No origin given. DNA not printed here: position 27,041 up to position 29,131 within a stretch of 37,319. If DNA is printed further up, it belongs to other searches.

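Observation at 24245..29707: cooF-cooS followed by a HydBC/HoxEFU-type flavin module with no hydrogenase or FDH partner: candidate NAD(P)-linked or electron-bifurcating CO dehydrogenase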

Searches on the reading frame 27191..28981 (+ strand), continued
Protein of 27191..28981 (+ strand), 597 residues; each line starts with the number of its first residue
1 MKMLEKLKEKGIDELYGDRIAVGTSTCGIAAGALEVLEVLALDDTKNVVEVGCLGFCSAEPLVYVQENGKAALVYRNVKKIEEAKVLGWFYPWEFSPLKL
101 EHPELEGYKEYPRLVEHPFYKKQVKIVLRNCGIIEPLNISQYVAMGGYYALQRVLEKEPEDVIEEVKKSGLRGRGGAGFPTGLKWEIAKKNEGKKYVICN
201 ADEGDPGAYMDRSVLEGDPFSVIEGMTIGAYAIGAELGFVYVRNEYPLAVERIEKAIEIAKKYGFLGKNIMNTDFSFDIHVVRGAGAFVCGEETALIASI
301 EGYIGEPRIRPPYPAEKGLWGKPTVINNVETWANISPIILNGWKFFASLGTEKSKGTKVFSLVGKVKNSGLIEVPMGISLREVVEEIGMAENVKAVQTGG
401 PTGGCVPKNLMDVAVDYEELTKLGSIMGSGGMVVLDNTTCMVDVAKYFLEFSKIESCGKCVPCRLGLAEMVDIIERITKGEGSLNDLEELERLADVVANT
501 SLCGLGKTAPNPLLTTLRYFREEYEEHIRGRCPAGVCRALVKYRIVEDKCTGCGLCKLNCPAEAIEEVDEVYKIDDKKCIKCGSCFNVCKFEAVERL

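Call 78: search_solved_structures(query=L003:7755-9605:+, max_evalue=1e-100)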
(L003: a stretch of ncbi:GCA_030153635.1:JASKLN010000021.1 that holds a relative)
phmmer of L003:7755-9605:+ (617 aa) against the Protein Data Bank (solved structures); distinct sequences matched with E-value up to 1e-100: 36.
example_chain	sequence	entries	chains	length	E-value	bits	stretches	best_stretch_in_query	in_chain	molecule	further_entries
6t7j_B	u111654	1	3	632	1.4e-238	796.4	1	10-616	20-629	Carbon monoxide dehydrogenase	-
6b6v_A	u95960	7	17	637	2.2e-222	742.9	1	4-617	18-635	Carbon monoxide dehydrogenase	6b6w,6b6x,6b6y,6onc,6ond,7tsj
6dc2_A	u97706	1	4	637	4.8e-221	738.5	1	4-617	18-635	Carbon monoxide dehydrogenase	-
6vwy_A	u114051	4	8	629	2.1e-220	736.3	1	4-617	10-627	Carbon monoxide dehydrogenase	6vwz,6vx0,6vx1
6ons_A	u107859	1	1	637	6.4e-220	734.7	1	4-617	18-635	Carbon monoxide dehydrogenase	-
6elq_X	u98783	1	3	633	7.1e-194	648.7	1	14-615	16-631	Carbon Monoxide Dehydrogenase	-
6ytt_B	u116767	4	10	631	2.2e-189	633.9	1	5-617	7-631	Carbon-monoxide dehydrogenase (Acceptor),Carbon-monoxide dehydrogenase (Acceptor) | Carbon-monoxide dehydrogenase (Acceptor),CO-dehydrogenase from Clostridium a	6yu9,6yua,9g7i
9fzy_B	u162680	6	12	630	2.2e-189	633.9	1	5-617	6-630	Carbon monoxide dehydrogenase/acetyl-CoA synthase beta subunit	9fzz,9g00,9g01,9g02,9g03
9tox_X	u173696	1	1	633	7.2e-173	579.4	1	7-617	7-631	Carbon monoxide dehydrogenase 2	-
7err_A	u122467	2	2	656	7.3e-173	579.4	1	7-617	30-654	Carbon monoxide dehydrogenase 2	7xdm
9iyo_A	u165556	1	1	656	4e-172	576.9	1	7-617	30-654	Carbon monoxide dehydrogenase 2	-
9tp0_X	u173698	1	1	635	5.6e-172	576.4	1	7-617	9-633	Carbon monoxide dehydrogenase 2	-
9iym_A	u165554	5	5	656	5.6e-172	576.4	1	7-617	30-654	Carbon monoxide dehydrogenase 2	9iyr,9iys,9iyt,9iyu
7xdn_A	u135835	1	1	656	6.5e-171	572.9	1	7-617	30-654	Carbon monoxide dehydrogenase 2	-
1su6_A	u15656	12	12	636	9e-171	572.4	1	7-617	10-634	Carbon monoxide dehydrogenase 2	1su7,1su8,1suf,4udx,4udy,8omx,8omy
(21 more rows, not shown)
